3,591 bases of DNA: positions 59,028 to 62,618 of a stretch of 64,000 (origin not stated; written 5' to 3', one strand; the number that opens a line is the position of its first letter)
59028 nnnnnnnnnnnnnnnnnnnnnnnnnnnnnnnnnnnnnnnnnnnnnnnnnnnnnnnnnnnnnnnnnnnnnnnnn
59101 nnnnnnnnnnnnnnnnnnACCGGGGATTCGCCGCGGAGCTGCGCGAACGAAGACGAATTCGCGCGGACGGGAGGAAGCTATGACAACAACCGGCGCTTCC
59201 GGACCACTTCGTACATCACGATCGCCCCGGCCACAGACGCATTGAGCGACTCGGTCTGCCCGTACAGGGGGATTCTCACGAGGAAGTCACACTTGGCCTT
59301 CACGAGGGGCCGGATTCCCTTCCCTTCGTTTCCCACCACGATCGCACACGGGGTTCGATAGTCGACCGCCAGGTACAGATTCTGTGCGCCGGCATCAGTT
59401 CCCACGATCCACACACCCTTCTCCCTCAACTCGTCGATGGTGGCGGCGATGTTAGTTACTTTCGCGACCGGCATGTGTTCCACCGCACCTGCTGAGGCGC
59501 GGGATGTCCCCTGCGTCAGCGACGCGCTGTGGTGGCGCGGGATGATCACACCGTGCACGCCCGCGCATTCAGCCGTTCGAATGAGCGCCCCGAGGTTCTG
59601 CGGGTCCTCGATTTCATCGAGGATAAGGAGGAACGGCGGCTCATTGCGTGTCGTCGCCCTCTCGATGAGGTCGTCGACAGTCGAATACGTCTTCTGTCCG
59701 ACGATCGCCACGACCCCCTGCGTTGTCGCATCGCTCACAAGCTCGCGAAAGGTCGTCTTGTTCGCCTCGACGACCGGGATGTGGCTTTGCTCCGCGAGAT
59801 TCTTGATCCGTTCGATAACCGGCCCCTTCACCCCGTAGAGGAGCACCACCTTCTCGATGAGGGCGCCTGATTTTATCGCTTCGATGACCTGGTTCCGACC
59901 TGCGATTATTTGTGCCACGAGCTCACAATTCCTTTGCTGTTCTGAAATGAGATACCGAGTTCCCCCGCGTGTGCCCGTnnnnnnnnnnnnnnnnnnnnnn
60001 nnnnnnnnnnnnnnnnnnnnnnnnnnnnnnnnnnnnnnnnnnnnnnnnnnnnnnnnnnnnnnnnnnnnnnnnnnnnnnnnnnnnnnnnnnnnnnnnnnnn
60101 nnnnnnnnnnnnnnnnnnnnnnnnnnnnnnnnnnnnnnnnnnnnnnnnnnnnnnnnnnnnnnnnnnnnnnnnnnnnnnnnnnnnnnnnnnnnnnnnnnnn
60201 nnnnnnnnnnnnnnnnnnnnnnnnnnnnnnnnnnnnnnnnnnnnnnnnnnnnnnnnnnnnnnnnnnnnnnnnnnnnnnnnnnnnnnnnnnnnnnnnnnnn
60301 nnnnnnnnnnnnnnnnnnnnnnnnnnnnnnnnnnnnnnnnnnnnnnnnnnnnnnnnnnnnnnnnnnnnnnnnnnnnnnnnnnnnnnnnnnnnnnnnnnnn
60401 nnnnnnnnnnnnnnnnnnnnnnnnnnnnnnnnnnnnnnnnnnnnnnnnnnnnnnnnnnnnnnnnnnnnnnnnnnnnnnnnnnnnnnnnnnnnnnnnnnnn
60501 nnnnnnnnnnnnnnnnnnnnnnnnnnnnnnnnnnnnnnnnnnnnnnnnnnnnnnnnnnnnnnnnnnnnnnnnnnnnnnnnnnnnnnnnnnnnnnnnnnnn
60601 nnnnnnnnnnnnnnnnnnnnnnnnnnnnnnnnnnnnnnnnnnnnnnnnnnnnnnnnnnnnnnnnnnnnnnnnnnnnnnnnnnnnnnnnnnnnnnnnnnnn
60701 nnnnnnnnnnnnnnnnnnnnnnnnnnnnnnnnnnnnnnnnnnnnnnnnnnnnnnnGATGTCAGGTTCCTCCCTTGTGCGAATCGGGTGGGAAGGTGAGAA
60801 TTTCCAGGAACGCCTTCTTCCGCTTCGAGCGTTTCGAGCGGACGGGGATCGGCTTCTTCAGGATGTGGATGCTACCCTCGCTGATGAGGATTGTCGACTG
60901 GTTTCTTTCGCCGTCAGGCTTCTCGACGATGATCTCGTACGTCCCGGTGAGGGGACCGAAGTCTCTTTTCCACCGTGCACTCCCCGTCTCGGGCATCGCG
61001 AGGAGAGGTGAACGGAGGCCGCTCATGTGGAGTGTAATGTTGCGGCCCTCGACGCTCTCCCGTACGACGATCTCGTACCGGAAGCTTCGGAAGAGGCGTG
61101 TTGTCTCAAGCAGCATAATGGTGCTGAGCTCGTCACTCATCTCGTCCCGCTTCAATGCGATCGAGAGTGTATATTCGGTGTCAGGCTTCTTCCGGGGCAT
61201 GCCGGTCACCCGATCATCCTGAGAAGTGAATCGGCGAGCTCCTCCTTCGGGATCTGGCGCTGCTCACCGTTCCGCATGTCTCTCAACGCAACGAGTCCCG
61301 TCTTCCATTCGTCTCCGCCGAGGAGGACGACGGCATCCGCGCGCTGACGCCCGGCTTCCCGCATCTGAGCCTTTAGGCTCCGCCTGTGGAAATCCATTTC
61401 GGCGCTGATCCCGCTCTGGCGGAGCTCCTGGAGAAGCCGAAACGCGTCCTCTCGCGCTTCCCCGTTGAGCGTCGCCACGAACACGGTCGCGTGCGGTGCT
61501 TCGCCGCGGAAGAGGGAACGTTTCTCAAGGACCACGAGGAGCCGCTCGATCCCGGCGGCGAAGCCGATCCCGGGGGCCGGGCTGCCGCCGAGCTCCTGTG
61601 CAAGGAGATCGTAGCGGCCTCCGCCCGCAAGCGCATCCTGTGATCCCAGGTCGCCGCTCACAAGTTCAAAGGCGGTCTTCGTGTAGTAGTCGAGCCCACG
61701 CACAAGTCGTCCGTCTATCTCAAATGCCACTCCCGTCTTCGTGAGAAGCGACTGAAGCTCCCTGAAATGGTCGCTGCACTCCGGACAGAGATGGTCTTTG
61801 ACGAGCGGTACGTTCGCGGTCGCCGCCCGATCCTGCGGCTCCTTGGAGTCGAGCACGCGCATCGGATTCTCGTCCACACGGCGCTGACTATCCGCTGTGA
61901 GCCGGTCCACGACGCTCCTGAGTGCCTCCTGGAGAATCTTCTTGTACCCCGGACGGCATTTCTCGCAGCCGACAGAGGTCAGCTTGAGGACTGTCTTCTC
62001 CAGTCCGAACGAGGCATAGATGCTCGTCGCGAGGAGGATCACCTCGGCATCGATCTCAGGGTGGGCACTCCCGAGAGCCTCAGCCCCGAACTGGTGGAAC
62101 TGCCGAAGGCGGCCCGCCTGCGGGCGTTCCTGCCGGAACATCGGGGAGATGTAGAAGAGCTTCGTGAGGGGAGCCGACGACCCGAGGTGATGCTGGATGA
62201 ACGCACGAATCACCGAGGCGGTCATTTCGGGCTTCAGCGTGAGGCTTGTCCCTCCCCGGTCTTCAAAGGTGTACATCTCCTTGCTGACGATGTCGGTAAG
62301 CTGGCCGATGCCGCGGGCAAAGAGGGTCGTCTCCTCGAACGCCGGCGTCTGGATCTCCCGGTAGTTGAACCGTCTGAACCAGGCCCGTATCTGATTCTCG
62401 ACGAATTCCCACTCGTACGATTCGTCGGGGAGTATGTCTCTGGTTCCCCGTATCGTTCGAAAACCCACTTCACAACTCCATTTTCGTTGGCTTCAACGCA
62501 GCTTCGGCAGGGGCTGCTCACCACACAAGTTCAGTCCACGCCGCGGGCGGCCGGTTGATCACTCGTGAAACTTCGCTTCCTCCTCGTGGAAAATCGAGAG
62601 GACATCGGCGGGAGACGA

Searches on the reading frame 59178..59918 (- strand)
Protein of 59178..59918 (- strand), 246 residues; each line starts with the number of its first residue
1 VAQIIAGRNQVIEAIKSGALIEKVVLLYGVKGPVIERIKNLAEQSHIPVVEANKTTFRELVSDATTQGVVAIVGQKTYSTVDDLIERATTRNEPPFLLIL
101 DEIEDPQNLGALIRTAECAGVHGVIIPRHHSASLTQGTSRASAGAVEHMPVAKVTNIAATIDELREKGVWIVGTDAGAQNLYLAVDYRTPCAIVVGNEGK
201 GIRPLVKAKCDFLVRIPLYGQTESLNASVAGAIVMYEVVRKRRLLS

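Call 54: search_protein_families(library=pfam, proteins=[window:59178-59918:-], max_evalue=0.00001)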
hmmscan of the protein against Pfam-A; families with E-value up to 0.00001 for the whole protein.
window:59178-59918:- (246 aa): 2 families
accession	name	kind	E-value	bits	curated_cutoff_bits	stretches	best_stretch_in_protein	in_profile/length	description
PF00588.24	SpoU_methylase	-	3.2e-45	154.2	29.7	1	96-236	2-142/142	SpoU rRNA Methylase family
PF08032.17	SpoU_sub_bind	-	8.9e-11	42.4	22.8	1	4-78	1-75/76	RNA 2'-O ribose methyltransferase substrate binding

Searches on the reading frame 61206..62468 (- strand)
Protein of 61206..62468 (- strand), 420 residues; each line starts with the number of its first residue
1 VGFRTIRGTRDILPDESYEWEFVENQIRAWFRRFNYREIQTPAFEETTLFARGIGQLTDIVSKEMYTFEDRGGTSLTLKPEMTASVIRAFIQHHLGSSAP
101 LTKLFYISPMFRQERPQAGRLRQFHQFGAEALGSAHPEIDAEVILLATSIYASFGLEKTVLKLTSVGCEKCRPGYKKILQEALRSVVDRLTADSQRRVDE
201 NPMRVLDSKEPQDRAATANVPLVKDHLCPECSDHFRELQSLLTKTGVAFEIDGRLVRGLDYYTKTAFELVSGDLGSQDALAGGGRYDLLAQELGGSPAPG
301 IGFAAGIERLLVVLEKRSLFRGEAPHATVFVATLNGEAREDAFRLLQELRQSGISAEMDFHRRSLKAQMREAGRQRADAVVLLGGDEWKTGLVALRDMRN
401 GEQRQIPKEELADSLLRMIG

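Call 54: search_protein_families(library=pfam, proteins=[window:61206-62468:-], max_evalue=0.00001)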
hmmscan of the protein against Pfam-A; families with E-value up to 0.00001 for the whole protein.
window:61206-62468:- (420 aa): 3 families
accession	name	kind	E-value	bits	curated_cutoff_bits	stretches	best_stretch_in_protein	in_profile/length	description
PF13393.11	tRNA-synt_His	-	3.7e-48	164.8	25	1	8-310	1-308/308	Histidyl-tRNA synthetase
PF00587.30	tRNA-synt_2b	-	1.5e-16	61.5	29.3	1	66-311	1-172/179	tRNA synthetase class II core domain (G, H, P, S and T)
PF03129.25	HGTP_anticodon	-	1.8e-14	54.1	21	1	329-415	2-91/94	Anticodon binding domain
